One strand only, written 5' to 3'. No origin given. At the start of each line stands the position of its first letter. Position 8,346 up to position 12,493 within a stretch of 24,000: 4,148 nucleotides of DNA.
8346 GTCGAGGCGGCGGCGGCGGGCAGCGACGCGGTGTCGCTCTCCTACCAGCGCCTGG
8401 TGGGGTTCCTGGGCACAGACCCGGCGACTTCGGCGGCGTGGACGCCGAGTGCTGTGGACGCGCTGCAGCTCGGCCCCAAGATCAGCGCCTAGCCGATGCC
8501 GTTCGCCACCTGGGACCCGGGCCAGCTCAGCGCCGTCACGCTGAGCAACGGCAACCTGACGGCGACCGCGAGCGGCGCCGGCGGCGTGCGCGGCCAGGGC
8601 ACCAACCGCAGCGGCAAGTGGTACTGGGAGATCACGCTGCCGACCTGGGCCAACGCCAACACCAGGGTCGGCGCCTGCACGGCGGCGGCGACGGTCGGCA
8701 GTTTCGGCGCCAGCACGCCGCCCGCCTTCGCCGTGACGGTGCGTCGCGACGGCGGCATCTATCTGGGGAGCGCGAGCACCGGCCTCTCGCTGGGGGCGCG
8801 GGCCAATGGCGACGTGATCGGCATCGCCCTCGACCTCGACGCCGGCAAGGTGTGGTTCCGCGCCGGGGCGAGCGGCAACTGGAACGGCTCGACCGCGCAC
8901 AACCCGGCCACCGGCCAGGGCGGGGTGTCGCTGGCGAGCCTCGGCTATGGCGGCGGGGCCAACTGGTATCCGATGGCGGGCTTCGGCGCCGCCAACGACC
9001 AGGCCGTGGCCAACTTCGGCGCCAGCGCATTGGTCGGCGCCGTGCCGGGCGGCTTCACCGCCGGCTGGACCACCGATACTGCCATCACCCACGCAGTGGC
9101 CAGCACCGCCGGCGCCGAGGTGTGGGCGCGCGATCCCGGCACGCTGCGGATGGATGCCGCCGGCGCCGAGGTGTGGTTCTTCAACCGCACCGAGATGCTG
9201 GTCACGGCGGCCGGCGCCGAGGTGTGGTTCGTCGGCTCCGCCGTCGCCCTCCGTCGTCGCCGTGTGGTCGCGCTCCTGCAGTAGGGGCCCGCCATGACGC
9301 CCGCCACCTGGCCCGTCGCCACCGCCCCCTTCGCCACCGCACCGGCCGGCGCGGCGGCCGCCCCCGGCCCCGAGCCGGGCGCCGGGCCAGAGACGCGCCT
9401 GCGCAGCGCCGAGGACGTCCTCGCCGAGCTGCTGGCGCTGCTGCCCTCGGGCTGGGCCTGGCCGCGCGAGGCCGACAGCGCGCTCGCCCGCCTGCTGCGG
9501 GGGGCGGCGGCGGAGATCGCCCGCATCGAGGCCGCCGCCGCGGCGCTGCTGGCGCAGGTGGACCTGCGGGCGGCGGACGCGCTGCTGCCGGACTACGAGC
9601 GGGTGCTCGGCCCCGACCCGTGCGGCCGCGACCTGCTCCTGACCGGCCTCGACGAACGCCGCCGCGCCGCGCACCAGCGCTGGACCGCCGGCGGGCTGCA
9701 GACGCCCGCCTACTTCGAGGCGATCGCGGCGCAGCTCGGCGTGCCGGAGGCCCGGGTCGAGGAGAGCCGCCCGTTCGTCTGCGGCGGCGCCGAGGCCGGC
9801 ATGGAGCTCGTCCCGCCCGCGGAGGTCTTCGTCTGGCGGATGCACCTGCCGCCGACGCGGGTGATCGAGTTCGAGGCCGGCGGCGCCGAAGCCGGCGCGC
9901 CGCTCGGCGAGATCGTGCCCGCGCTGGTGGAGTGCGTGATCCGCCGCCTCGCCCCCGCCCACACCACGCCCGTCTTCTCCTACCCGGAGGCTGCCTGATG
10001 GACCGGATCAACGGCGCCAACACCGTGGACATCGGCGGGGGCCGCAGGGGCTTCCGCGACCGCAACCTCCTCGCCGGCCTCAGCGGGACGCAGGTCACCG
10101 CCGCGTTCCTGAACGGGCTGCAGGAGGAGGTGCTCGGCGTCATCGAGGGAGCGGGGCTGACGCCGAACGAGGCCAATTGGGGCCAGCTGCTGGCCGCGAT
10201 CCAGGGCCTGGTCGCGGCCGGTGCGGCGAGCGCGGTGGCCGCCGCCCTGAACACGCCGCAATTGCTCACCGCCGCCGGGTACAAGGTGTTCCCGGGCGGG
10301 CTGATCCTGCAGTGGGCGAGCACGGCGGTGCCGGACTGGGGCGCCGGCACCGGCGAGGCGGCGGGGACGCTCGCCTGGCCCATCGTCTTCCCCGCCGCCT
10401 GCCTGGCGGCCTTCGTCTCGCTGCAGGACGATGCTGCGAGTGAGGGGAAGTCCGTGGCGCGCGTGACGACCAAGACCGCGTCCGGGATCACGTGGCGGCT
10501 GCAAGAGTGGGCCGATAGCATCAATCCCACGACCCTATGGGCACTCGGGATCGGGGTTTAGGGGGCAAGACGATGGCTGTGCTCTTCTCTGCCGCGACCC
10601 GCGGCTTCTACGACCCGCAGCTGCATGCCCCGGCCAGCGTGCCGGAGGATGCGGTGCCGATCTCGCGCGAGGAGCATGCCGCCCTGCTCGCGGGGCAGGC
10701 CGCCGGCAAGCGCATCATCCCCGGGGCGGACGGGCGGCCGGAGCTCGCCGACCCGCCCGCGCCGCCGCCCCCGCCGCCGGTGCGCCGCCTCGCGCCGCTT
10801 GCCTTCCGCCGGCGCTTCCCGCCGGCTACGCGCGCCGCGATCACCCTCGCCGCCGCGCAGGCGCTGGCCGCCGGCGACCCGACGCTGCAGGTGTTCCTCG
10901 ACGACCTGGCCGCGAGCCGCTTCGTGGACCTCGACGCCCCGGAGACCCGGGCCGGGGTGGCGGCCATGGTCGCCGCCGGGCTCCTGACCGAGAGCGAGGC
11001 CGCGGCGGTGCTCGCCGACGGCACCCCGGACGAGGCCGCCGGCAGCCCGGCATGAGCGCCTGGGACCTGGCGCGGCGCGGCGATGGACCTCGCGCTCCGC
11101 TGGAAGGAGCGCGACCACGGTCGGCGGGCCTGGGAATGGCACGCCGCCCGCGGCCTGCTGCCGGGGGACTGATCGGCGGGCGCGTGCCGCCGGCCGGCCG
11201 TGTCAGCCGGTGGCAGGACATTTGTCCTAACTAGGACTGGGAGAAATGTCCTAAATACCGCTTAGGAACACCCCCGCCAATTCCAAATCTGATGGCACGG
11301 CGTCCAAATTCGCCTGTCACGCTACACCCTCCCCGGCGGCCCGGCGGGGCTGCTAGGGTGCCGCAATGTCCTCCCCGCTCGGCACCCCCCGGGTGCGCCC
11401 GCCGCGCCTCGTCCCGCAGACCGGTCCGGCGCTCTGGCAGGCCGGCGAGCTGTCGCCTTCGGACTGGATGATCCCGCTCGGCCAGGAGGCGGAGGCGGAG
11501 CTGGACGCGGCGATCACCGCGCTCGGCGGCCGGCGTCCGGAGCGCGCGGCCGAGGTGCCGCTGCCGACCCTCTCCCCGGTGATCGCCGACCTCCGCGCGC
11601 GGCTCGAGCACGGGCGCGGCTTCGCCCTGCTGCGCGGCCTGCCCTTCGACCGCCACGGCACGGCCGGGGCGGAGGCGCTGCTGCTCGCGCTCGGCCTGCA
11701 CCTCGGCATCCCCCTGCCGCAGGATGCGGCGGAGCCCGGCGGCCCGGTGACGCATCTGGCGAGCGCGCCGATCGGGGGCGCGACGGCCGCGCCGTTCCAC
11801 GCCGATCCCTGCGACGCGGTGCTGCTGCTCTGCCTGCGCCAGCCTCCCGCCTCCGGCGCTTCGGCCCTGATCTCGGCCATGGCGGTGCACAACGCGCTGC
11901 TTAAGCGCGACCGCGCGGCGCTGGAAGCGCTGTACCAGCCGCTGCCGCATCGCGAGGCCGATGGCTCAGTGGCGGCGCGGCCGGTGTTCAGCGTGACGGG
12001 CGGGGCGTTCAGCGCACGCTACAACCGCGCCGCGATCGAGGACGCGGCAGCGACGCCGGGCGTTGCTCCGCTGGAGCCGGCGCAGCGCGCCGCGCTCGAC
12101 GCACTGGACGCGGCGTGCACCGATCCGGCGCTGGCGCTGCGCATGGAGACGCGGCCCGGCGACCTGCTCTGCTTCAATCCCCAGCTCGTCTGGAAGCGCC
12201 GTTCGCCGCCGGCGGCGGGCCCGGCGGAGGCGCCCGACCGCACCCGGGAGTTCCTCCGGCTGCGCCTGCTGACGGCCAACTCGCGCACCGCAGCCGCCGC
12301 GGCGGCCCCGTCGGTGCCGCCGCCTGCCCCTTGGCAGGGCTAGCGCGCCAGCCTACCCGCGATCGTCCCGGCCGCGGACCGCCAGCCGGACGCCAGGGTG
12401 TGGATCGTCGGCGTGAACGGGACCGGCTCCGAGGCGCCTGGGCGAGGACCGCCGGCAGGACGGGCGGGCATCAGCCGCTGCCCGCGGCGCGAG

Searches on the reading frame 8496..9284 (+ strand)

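Call 55: search_protein_families(library=pfam, proteins=[window:8496-9284:+], max_evalue=0.001)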
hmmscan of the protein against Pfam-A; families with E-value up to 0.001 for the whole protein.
window:8496-9284:+ (262 aa): 1 family
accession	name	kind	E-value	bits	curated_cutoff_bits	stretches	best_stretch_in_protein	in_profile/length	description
PF00622.36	SPRY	-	1.1e-08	35.7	26.3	1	41-123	1-84/121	SPRY domain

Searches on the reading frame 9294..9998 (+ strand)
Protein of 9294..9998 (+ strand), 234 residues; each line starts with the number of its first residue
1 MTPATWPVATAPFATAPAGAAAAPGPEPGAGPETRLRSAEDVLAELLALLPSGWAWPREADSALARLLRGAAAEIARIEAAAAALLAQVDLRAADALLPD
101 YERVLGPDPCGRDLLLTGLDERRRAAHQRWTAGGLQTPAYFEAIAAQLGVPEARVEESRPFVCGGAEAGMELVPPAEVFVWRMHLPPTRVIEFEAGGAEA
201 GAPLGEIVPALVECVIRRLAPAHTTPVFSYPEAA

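Call 55: search_protein_families(library=pfam, proteins=[window:9294-9998:+], max_evalue=0.001)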
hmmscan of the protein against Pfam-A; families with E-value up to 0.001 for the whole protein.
window:9294-9998:+ (234 aa): 1 family
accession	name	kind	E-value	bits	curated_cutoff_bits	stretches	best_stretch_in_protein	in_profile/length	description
PF10076.14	Phage_Mu_Gp48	-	2.3e-25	89.6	37.4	1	45-230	2-149/150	Bacteriophage Mu-like, Gp48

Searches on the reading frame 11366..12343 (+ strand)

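Call 55: search_protein_families(library=pfam, proteins=[window:11366-12343:+], max_evalue=0.001)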
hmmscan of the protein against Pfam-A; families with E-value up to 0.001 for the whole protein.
window:11366-12343:+ (325 aa): 1 family
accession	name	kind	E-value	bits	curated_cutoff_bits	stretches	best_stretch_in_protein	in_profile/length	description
PF02668.22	TauD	-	2e-20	74.2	27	1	61-280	11-253/267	Taurine catabolism dioxygenase TauD, TfdA family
